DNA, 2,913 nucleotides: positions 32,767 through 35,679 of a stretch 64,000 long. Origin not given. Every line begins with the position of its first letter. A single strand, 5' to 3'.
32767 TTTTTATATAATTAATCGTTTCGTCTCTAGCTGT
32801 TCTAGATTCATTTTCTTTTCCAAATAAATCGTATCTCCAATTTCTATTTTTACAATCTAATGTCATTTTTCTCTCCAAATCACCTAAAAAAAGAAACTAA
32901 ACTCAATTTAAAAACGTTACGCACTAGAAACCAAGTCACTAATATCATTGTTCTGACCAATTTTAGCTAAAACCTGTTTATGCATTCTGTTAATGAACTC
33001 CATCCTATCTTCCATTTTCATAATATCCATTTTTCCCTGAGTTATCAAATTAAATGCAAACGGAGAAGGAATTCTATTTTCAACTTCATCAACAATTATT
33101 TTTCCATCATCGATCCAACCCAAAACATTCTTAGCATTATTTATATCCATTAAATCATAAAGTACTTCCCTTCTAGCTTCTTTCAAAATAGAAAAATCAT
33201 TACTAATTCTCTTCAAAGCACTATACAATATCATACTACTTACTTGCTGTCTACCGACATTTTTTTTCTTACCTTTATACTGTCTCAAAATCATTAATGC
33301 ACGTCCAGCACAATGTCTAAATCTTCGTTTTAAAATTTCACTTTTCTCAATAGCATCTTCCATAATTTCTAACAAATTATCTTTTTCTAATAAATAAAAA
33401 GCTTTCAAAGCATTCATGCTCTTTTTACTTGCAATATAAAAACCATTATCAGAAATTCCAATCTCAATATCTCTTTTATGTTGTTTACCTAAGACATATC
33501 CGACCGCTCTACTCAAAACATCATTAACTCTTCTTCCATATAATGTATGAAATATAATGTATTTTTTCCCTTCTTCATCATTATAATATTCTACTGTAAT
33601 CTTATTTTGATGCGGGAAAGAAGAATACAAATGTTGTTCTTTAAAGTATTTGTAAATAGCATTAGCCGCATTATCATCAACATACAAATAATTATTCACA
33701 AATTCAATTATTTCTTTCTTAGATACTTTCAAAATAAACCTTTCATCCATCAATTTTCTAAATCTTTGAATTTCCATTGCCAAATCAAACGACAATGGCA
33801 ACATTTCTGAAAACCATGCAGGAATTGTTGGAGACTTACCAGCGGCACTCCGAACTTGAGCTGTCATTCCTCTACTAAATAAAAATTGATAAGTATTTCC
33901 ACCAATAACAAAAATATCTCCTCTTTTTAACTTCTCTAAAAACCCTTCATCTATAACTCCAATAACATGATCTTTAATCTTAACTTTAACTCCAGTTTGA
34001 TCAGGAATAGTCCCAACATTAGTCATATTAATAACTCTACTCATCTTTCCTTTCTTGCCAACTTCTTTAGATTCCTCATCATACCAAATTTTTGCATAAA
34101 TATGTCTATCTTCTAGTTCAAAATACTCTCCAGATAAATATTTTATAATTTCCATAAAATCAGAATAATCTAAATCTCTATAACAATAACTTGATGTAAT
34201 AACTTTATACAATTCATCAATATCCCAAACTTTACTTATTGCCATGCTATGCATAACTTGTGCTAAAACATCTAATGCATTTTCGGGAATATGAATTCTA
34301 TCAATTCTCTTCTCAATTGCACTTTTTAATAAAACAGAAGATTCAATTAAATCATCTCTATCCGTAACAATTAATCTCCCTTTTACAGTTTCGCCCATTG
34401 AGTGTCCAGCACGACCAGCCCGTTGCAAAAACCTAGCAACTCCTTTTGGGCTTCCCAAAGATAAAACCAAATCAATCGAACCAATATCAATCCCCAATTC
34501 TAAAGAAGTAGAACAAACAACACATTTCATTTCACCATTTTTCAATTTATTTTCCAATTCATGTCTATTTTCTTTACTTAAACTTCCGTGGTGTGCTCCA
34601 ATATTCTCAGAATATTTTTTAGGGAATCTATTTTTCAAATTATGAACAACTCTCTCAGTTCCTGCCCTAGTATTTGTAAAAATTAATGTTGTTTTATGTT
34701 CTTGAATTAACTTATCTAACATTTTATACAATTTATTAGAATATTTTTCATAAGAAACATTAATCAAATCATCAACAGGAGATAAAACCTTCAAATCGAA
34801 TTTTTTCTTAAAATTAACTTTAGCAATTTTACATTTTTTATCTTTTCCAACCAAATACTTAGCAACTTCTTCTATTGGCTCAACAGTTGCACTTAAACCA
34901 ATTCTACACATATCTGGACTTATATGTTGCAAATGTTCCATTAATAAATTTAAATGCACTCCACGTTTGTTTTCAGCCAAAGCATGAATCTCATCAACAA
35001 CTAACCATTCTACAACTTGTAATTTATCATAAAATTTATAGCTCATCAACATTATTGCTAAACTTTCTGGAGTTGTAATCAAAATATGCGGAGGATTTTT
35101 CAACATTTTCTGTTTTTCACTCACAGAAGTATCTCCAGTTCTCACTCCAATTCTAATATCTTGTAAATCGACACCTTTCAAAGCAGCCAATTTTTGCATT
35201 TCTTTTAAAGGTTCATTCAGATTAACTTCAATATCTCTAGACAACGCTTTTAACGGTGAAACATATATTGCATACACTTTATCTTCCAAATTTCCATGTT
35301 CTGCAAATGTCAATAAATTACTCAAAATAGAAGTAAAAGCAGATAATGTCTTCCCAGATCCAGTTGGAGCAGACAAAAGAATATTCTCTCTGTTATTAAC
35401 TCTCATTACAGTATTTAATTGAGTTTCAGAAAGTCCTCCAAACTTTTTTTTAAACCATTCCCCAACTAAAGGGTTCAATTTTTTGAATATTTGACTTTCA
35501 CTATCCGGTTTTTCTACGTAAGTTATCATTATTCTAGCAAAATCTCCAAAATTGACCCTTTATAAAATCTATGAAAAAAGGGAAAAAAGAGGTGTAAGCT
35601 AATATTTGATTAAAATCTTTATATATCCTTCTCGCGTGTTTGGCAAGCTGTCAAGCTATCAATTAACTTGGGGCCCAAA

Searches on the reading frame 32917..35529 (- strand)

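Call 82: search_protein_families(library=pfam, proteins=[window:32917-35529:-], max_evalue=0.01)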
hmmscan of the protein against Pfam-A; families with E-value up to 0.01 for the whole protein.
window:32917-35529:- (870 aa): 7 families
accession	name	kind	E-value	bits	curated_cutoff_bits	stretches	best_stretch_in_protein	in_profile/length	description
PF08494.16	DEAD_assoc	-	1.4e-56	191.8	23.5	1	639-825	2-191/191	DEAD/H associated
PF00270.35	DEAD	-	6.6e-31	107.7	26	1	36-220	3-165/167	DEAD/DEAH box helicase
PF19306.5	WH_Lhr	-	7.2e-31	107.3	27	1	406-567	5-166/168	Large helicase-related protein, winged helix domain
PF00271.37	Helicase_C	-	9.7e-20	71.3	23.5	1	268-375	3-107/110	Helicase conserved C-terminal domain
PF04851.21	ResIII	-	8e-09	36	22.5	1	42-217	20-163/164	Type III restriction enzyme, res subunit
PF22590.2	Cas3-like_C_2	-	0.00021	22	27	1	278-374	2-101/106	CRISPR-associated nuclease/helicase Cas3, C-terminal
PF20458.3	DUF6711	-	0.008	17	27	0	608-655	57-99/134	Family of unknown function (DUF6711)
